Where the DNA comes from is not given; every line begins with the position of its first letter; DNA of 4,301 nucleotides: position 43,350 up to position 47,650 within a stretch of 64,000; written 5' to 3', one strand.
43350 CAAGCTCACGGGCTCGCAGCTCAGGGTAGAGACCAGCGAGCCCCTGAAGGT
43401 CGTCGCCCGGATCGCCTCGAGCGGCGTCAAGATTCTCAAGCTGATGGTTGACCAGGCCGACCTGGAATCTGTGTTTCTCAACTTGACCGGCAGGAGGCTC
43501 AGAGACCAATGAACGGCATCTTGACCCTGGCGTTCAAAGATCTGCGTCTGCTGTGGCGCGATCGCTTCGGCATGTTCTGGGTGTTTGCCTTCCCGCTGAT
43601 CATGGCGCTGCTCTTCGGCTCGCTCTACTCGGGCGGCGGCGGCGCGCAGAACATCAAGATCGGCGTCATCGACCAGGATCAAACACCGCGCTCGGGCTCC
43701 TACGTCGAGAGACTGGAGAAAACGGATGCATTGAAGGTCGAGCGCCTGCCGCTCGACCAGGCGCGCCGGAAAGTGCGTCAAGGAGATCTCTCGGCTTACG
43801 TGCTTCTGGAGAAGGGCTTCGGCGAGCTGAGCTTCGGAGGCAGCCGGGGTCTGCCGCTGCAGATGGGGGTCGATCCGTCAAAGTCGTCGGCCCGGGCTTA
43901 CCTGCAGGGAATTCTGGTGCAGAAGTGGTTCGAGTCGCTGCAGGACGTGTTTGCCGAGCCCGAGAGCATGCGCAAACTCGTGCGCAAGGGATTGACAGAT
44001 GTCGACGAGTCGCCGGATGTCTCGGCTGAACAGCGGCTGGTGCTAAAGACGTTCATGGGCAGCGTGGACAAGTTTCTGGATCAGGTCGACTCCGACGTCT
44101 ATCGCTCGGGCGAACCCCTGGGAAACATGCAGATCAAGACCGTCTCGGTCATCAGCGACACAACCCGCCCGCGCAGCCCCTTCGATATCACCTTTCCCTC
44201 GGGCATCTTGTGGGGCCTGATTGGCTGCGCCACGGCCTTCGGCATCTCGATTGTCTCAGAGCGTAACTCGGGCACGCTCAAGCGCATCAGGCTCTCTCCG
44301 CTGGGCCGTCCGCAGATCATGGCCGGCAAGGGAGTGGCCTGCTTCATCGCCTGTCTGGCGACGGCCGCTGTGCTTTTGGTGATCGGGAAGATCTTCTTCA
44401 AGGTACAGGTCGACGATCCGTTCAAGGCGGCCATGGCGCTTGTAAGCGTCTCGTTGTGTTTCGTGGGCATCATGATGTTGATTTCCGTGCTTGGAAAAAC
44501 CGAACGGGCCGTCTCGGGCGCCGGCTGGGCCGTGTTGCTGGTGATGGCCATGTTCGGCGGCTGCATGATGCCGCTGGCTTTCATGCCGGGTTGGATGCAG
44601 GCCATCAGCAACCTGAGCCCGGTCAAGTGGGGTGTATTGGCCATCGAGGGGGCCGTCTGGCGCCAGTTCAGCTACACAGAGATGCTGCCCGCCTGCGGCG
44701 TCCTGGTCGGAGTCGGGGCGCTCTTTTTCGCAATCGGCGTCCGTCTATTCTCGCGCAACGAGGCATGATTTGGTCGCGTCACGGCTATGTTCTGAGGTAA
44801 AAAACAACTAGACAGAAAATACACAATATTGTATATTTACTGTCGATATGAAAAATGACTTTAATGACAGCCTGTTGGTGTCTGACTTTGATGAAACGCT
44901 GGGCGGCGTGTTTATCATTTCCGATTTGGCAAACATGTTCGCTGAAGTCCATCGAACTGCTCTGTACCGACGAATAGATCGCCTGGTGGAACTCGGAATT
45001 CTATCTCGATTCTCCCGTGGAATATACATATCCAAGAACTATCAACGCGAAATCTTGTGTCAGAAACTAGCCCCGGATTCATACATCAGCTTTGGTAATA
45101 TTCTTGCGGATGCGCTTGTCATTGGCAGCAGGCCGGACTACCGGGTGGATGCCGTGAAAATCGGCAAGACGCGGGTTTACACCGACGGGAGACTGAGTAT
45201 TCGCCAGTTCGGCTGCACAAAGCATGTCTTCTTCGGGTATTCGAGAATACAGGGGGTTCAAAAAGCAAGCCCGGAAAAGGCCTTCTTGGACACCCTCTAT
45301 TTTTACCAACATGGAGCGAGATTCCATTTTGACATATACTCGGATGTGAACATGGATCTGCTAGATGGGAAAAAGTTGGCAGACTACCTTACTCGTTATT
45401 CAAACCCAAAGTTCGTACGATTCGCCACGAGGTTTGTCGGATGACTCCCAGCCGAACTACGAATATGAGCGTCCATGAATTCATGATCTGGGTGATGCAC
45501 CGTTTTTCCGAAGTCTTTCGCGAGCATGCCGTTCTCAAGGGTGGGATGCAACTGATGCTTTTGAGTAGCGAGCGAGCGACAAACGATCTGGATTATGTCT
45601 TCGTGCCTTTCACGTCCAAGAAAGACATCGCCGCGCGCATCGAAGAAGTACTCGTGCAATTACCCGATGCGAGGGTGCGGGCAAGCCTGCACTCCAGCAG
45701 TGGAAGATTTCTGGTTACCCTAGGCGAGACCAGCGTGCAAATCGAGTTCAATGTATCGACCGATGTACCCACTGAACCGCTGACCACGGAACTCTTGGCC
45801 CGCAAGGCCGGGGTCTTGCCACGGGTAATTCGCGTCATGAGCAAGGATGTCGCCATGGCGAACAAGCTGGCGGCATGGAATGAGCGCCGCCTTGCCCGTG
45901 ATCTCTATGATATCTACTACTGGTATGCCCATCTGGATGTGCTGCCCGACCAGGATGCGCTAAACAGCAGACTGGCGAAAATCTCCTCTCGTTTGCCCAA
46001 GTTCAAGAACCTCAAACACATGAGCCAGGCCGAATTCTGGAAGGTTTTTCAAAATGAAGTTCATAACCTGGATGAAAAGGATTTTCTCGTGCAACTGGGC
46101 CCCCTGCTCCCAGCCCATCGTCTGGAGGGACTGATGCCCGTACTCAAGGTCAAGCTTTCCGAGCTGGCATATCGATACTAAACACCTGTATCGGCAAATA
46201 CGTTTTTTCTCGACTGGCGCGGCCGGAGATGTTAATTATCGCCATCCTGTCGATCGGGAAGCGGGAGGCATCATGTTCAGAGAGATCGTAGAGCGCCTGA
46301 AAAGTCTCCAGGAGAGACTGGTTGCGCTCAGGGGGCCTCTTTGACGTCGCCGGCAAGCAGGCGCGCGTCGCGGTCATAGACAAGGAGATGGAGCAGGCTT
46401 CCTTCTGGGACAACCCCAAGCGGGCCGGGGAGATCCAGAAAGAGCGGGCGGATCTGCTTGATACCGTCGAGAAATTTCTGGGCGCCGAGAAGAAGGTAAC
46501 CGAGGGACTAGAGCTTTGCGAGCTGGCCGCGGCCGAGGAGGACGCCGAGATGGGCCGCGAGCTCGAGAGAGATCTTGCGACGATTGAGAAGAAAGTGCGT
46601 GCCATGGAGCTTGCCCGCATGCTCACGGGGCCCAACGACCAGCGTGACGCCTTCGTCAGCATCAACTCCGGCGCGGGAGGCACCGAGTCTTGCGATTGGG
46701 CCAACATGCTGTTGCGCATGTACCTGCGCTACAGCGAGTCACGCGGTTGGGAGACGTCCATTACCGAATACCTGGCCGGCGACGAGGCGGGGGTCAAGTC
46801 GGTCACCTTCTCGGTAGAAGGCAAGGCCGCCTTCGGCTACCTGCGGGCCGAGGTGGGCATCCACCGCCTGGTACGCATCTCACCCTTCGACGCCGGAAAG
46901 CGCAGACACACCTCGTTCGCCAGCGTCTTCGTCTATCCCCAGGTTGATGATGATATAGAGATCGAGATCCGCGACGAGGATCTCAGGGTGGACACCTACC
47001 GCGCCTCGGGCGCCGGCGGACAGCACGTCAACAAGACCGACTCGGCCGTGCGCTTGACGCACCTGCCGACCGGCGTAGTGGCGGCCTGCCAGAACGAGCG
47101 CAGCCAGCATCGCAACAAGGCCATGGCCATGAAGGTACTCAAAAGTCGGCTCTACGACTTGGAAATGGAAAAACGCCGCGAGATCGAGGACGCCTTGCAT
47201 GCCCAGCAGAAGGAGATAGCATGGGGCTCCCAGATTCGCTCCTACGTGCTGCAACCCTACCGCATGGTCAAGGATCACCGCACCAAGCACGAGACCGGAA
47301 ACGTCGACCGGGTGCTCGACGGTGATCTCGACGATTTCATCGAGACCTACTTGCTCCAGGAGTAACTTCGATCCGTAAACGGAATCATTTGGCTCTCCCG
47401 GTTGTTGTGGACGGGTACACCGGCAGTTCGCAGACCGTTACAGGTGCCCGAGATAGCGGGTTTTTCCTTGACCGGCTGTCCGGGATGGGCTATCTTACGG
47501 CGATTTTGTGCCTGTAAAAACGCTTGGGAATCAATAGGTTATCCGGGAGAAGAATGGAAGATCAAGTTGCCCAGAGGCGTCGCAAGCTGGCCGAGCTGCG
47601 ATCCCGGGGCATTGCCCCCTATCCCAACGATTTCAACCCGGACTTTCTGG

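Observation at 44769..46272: Low-GC island carrying an AbiEi/AbiEii-like type IV toxin-antitoxin / abortive-infection pair inserted between an ABC-2 transporter and prfB-lysS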

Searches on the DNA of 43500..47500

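Call 46: search_rna_families(source=window, start=43500, end=47500, threshold=evalue, max_evalue=1)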
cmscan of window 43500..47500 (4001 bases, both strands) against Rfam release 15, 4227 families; matches with E-value up to 1: 0.
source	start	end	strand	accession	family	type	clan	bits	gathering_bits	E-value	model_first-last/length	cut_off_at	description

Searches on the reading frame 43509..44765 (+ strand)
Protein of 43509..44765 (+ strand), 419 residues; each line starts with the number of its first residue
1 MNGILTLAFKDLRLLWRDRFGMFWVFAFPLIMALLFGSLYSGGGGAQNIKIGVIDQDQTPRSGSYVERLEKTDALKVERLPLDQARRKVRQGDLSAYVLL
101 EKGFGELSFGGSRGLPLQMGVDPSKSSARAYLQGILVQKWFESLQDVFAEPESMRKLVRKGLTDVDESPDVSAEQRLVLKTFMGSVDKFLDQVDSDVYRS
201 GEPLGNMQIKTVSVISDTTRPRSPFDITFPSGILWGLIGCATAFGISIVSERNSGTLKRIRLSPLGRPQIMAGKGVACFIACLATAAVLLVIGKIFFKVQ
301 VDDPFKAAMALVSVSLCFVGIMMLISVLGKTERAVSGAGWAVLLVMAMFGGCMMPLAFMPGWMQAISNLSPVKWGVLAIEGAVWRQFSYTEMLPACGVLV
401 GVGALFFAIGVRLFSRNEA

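Call 3: search_protein_families(library=pfam, proteins=[window:43509-44765:+], max_evalue=1)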
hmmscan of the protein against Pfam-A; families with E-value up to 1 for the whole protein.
window:43509-44765:+ (419 aa): 6 families
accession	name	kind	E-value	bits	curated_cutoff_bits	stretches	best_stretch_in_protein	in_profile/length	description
PF12698.13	ABC2_membrane_3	-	1.5e-36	126.7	31.6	1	21-411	3-346/347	ABC-2 family transporter protein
PF01061.29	ABC2_membrane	-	3e-24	86.2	26.9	2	240-379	64-206/211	ABC-2 type transporter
PF12679.13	ABC2_membrane_2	-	5.7e-15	55.8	27.2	1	6-418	2-282/283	ABC-2 family transporter protein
PF12730.13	ABC2_membrane_4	-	0.0027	18.1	27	1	244-300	68-128/179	ABC-2 family transporter protein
PF13277.11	YmdB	-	0.057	13.1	27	1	263-313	84-135/253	YmdB-like protein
PF13346.12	ABC2_membrane_5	-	0.1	12.6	25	1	251-359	58-165/205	ABC-2 family transporter protein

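Call 13: find_related_loci(query=window:43509-44765:+, collection=genome_contigs, flank=8000)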
Query window:43509-44765:+ (419 aa) in genome_contigs; peptide patterns used: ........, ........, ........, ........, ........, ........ (x = any residue, [..] = any of these).
82 stretches matched a pattern; 8 encode a relative of the query (tblastn E <= 1e-3); 8 distinct loci.
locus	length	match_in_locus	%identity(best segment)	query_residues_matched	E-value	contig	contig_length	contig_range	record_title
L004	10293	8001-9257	92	1-419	0e+0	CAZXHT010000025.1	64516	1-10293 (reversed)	MAG TPA_asm: uncultured Myxococcales bacterium isolate binchicken_co100_415 genome assembly, contig: NODE_599_length_645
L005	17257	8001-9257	88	1-419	0e+0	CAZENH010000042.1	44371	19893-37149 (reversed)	MAG TPA_asm: uncultured Myxococcales bacterium isolate binchicken_co150_700 genome assembly, contig: NODE_1707_length_44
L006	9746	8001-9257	65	1-417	0e+0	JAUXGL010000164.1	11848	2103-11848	MAG: Deltaproteobacteria bacterium isolate CSMAG_2928 CSMAG_2928_k117_4116316_length_11848_cov_13.0000, whole genome sho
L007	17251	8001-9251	63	1-418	1e-164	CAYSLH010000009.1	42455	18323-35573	MAG TPA_asm: uncultured Myxococcales bacterium isolate SRP163575_co1_108 genome assembly, contig: NODE_1663_length_42455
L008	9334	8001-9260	37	1-400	6e-97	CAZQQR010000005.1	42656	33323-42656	MAG TPA_asm: uncultured Pirellulaceae bacterium isolate SRP268394_co1_88 genome assembly, contig: NODE_1440_length_42656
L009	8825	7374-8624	63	1-418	7e-175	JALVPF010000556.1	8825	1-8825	MAG: Myxococcales bacterium isolate A3_metabat1_scaf2bin.099 A3_NODE_8081_length_8825_cov_2.052196, whole genome shotgun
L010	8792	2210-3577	33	1-419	1e-77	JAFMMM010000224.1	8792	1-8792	MAG: Planctomycetota bacterium isolate DEBay_Sum29DG08_26 NODE_4170_length_8792_cov_4.59723, whole genome shotgun sequen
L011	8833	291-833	47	235-416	1e-49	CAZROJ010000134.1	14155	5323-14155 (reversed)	MAG TPA_asm: uncultured Pirellulaceae bacterium isolate SRP268394_co1_126 genome assembly, contig: NODE_7028_length_1415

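Call 22: find_related_loci(query=window:43509-44765:+, collection=metagenome_contigs, flank=6000)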
Query window:43509-44765:+ (419 aa) in metagenome_contigs; peptide patterns used: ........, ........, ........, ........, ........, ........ (x = any residue, [..] = any of these).
121 stretches matched a pattern; 3 encode a relative of the query (tblastn E <= 1e-3); 3 distinct loci.
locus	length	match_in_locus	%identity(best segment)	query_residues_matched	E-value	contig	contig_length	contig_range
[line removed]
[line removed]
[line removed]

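Call 23: search_protein_families(library=pfam, proteins=[L005:11104-11313:+, L005:11313-11498:+, L005:10800-10955:-, L005:9279-9467:+], max_evalue=0.1)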
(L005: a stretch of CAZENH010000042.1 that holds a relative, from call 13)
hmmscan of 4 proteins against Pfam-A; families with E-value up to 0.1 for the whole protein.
L005:11104-11313:+ (70 aa): 1 family
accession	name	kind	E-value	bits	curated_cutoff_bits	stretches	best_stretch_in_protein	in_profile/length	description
PF21748.3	UPF0150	-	0.024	15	27.3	1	13-46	18-51/64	UPF0150-like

L005:11313-11498:+ (62 aa): 2 families
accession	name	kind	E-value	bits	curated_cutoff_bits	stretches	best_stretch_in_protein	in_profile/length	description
PF07927.17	HicA_toxin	-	1.2e-10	41.8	27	1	4-58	2-58/58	HicA toxin of bacterial toxin-antitoxin,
PF17263.7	DUF5329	-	0.093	13.4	27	1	4-25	8-29/95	Family of unknown function (DUF5329)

L005:10800-10955:- (51 aa): 0 families

L005:9279-9467:+ (62 aa): 0 families
